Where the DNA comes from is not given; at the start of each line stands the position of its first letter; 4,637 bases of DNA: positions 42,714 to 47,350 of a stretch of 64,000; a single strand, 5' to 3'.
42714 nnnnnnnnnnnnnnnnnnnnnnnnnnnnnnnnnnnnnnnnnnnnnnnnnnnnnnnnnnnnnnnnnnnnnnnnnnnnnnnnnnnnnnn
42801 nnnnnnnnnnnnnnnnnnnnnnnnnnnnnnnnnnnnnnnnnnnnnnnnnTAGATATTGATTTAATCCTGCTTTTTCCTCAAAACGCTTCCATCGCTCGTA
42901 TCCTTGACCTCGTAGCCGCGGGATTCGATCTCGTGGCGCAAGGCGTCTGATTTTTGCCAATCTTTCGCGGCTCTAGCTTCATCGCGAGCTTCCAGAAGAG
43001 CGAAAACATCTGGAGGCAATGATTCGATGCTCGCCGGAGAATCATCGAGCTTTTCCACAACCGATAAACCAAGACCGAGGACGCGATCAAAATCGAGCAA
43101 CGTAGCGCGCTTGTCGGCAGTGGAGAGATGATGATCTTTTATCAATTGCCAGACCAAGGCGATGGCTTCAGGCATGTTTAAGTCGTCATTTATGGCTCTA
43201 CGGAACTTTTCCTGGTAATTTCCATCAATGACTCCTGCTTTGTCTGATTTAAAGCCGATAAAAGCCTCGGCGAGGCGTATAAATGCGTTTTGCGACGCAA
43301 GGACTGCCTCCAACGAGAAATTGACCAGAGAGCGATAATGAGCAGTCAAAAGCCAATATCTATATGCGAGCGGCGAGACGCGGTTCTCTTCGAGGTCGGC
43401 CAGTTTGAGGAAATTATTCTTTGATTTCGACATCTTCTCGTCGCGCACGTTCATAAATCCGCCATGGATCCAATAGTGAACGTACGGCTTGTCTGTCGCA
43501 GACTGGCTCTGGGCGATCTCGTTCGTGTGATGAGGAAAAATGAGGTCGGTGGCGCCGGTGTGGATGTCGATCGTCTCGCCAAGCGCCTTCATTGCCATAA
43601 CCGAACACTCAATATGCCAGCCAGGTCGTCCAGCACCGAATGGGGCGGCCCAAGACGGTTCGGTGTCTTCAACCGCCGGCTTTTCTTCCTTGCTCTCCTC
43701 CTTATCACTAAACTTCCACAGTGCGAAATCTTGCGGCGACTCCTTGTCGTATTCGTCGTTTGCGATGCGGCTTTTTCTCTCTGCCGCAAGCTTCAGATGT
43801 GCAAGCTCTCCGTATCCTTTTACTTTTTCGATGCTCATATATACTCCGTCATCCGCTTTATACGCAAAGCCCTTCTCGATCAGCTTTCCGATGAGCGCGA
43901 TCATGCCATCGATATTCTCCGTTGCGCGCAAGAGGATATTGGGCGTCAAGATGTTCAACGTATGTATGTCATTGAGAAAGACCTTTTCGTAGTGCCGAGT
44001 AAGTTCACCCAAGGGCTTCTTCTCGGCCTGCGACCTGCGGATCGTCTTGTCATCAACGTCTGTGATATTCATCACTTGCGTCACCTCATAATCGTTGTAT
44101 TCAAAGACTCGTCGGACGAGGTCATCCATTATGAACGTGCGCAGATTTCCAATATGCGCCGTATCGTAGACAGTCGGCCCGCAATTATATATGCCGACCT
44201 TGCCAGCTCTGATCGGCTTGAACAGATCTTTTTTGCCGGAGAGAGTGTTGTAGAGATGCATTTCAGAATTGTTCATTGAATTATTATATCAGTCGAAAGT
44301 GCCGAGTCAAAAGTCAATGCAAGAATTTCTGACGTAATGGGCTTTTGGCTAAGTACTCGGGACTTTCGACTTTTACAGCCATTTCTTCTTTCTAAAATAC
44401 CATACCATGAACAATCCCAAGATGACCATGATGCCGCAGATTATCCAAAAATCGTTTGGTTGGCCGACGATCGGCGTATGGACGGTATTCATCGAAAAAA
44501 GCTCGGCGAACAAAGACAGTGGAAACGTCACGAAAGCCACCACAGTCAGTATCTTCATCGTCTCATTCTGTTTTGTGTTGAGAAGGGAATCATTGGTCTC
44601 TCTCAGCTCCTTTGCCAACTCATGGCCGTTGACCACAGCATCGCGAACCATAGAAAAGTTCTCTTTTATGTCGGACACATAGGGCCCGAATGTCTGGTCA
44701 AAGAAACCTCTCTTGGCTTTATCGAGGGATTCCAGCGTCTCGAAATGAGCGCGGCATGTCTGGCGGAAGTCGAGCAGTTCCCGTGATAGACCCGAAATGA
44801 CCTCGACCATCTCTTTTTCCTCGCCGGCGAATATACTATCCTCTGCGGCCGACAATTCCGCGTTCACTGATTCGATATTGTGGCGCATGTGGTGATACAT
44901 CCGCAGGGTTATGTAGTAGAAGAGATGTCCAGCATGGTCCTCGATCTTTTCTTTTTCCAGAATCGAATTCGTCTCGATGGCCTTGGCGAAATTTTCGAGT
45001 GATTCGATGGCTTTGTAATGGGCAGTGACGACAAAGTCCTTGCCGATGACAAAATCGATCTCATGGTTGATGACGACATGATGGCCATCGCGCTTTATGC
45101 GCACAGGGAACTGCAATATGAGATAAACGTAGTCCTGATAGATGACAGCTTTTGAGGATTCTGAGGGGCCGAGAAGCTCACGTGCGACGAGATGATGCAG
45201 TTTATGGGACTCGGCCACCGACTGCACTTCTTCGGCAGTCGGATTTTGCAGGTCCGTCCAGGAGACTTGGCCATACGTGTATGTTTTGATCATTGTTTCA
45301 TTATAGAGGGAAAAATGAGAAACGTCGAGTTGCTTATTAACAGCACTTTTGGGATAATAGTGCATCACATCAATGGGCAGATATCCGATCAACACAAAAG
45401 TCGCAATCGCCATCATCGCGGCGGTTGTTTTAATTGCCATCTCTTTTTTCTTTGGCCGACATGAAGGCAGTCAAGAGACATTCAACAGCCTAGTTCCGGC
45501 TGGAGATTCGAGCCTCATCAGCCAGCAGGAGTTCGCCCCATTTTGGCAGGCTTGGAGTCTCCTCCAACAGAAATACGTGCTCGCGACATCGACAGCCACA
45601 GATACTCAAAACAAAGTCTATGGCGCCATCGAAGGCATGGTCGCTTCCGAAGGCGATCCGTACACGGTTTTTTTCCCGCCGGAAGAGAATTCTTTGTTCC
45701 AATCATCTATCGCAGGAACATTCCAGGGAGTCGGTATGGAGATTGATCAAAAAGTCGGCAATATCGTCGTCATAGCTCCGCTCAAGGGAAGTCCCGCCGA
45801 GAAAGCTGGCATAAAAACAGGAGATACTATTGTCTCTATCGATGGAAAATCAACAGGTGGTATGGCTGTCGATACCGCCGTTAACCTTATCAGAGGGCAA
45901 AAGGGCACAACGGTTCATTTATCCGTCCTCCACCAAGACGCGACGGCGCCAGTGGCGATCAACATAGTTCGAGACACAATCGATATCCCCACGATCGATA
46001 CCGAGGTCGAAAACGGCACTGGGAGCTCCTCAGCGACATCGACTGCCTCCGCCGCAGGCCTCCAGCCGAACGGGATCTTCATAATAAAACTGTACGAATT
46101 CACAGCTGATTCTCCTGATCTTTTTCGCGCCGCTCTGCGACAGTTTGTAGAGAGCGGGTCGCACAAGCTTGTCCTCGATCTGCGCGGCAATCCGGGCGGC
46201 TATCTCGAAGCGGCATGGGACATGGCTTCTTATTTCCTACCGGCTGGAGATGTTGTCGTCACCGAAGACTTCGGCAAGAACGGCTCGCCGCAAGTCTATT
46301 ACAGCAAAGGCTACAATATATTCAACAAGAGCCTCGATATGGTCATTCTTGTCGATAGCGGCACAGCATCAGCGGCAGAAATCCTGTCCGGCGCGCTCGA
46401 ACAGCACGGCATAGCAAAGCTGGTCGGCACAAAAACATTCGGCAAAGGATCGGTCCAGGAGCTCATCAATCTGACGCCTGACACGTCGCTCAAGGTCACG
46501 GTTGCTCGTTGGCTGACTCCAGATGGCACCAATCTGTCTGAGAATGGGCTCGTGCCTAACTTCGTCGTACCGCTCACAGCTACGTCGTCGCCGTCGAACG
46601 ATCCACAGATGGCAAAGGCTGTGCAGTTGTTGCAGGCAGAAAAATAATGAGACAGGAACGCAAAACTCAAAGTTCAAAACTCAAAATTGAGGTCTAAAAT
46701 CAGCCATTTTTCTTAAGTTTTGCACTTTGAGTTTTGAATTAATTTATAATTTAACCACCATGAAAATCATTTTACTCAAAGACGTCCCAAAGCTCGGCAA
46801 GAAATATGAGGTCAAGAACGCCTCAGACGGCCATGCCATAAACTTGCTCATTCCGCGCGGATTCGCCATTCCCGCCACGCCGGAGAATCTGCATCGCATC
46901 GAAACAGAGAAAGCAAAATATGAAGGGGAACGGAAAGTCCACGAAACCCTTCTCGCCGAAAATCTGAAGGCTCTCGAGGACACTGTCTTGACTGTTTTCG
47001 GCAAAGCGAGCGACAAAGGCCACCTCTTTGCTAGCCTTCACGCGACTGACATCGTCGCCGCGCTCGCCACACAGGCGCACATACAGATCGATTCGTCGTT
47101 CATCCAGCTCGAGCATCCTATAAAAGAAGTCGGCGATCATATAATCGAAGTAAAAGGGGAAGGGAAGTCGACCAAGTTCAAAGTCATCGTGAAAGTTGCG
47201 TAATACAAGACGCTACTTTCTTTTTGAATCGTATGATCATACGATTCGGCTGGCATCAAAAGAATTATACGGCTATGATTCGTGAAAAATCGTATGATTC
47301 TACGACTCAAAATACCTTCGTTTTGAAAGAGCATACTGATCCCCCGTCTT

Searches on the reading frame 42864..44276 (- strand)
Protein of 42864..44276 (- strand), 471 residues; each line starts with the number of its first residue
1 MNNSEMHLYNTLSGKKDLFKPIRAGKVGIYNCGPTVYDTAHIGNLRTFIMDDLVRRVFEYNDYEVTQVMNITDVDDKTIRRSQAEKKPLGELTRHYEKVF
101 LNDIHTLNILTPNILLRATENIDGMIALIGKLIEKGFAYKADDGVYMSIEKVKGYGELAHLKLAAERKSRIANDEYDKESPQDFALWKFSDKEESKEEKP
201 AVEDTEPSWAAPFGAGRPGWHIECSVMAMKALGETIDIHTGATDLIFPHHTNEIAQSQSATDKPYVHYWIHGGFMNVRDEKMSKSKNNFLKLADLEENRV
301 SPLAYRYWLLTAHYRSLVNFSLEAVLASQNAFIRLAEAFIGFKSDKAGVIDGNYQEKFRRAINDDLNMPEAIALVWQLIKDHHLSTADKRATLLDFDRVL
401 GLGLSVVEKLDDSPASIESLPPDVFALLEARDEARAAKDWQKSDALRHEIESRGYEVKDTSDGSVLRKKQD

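Call 80: find_homologous_proteins(query=window:42864-44276:-, max_evalue=1e-50)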
Query window:42864-44276:- (471 aa): 7979 proteins with E <= 1e-50 among 8000 candidates; the best 120 are listed.
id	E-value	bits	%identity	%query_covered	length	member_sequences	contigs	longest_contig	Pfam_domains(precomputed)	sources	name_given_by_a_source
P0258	0.0e+0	1060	100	99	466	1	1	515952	PF09334.18,PF01406.26,PF23493.2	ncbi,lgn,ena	-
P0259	9.6e-271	917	87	100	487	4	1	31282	PF09334.18,PF01406.26,PF23493.2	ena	-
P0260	8.0e-268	907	81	100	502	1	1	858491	PF09334.18,PF01406.26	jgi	jgi:cysteinyl-tRNA synthetase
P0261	7.6e-266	900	85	99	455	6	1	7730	PF09334.18,PF01406.26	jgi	jgi:cysteinyl-tRNA synthetase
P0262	2.5e-265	899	80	100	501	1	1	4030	PF09334.18,PF01406.26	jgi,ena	jgi:cysteinyl-tRNA synthetase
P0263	1.9e-263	893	82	100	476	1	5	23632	PF09334.18,PF01406.26,PF23493.2,PF01921.25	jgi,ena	-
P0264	6.3e-263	891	78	99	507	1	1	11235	PF09334.18,PF01406.26,PF23493.2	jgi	jgi:cysteinyl-tRNA synthetase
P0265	4.3e-261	885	78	99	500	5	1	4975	PF09334.18,PF01406.26,PF23493.2,PF01921.25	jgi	jgi:cysteinyl-tRNA synthetase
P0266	2.3e-260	882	74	100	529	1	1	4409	PF09334.18,PF01406.26,PF01921.25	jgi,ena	-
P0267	5.0e-260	881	78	100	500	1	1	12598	PF09334.18,PF01406.26,PF01921.25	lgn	-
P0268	1.5e-256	870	81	100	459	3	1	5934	PF09334.18,PF01406.26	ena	-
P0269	8.8e-247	838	78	99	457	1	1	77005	PF09334.18,PF01406.26,PF23493.2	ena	-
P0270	3.3e-244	829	77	100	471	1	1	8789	PF09334.18,PF01406.26,PF23493.2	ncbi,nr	ncbi:MAG: cysteine--tRNA ligase [Patescibacteria group bacterium]|nr:cysteine--tRNA ligase [Patescib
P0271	6.0e-244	828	76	100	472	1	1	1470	PF09334.18,PF01406.26,PF23493.2,PF01921.25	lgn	-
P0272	6.1e-235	799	74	99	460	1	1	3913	PF09334.18,PF01406.26,PF23493.2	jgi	jgi:cysteinyl-tRNA synthetase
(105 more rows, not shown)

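Call 81: find_encoding_contigs(protein=P0258, flank=3000, max_places=10)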
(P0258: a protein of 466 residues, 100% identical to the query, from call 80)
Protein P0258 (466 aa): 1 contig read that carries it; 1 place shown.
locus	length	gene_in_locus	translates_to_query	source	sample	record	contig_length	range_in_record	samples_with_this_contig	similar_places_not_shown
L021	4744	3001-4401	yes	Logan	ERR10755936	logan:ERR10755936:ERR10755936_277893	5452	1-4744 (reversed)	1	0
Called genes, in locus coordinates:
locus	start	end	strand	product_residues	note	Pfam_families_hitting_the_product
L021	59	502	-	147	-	PF01281:Ribosomal_L9_N, PF03948:Ribosomal_L9_C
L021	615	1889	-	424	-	PF22694:CtpB_N-like (weak), PF00595:PDZ, PF13180:PDZ_2, PF17820:PDZ_6, PF03572:Peptidase_S41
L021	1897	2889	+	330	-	PF01544:CorA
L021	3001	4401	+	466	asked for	PF01406:tRNA-synt_1e, PF09334:tRNA-synt_1g (weak), PF23493:CysS_C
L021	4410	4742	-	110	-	?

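Call 82: find_encoding_contigs(protein=P0260, flank=5000, max_places=2)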
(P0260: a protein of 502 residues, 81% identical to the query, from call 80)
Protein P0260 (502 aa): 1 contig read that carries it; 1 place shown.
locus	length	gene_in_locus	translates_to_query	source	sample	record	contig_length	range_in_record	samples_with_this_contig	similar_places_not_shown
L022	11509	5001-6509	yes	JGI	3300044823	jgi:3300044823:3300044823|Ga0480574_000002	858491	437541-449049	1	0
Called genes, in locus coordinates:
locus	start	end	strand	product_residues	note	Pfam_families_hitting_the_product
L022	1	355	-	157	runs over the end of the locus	-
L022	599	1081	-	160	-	-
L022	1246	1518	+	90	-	PF01016:Ribosomal_L27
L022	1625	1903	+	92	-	-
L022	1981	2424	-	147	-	PF01281:Ribosomal_L9_N, PF03948:Ribosomal_L9_C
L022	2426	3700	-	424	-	PF22694:CtpB_N-like (weak), PF00595:PDZ, PF13180:PDZ_2, PF17820:PDZ_6, PF03572:Peptidase_S41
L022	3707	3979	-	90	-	-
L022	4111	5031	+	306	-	PF01544:CorA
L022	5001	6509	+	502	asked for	PF01406:tRNA-synt_1e, PF09334:tRNA-synt_1g (weak)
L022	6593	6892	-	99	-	-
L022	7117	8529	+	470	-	PF00772:DnaB, PF13481:AAA_25, PF03796:DnaB_C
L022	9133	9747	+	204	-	PF21176:RecR_HhH, PF13662:Toprim_4 (weak), PF21175:RecR_C (weak)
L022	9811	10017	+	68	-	-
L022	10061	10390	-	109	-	PF00829:Ribosomal_L21p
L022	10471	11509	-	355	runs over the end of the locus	PF02646:RmuC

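Call 83: find_encoding_contigs(protein=P0259, flank=5000, max_places=3)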
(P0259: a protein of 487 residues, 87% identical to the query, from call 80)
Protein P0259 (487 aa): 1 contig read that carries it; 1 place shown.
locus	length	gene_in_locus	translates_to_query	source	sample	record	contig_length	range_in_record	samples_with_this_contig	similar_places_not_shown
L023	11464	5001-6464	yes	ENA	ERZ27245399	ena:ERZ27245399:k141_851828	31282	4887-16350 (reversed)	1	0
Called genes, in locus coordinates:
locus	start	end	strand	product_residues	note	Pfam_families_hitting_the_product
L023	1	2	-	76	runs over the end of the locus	-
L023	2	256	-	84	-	-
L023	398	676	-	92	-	-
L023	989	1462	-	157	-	-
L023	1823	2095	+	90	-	PF01016:Ribosomal_L27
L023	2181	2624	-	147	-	PF01281:Ribosomal_L9_N, PF03948:Ribosomal_L9_C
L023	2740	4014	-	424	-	PF22694:CtpB_N-like (weak), PF00595:PDZ, PF13180:PDZ_2 (weak), PF17820:PDZ_6, PF03572:Peptidase_S41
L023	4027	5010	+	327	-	PF01544:CorA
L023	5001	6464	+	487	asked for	PF01406:tRNA-synt_1e, PF09334:tRNA-synt_1g (weak), PF23493:CysS_C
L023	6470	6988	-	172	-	-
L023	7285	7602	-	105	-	-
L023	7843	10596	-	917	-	PF01326:PPDK_N, PF00391:PEP-utilizers, PF02896:PEP-utilizers_C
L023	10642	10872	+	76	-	-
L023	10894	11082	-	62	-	-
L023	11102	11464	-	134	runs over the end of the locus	-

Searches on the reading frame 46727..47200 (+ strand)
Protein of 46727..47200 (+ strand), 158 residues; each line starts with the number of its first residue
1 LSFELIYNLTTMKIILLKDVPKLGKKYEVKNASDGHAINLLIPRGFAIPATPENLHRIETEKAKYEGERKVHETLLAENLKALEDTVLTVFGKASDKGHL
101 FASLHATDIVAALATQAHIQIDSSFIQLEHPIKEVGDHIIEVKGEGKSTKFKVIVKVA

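Call 59: search_protein_families(library=pfam, proteins=[window:46727-47200:+], max_evalue=0.00001)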
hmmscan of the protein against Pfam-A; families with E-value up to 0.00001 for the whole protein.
window:46727-47200:+ (158 aa): 2 families
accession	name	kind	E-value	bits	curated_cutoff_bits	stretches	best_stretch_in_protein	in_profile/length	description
PF01281.25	Ribosomal_L9_N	-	4.3e-19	68.2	20.7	1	12-56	1-45/47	Ribosomal protein L9, N-terminal domain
PF03948.19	Ribosomal_L9_C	-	2.2e-13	50.9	23.2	1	81-155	8-84/86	Ribosomal protein L9, C-terminal domain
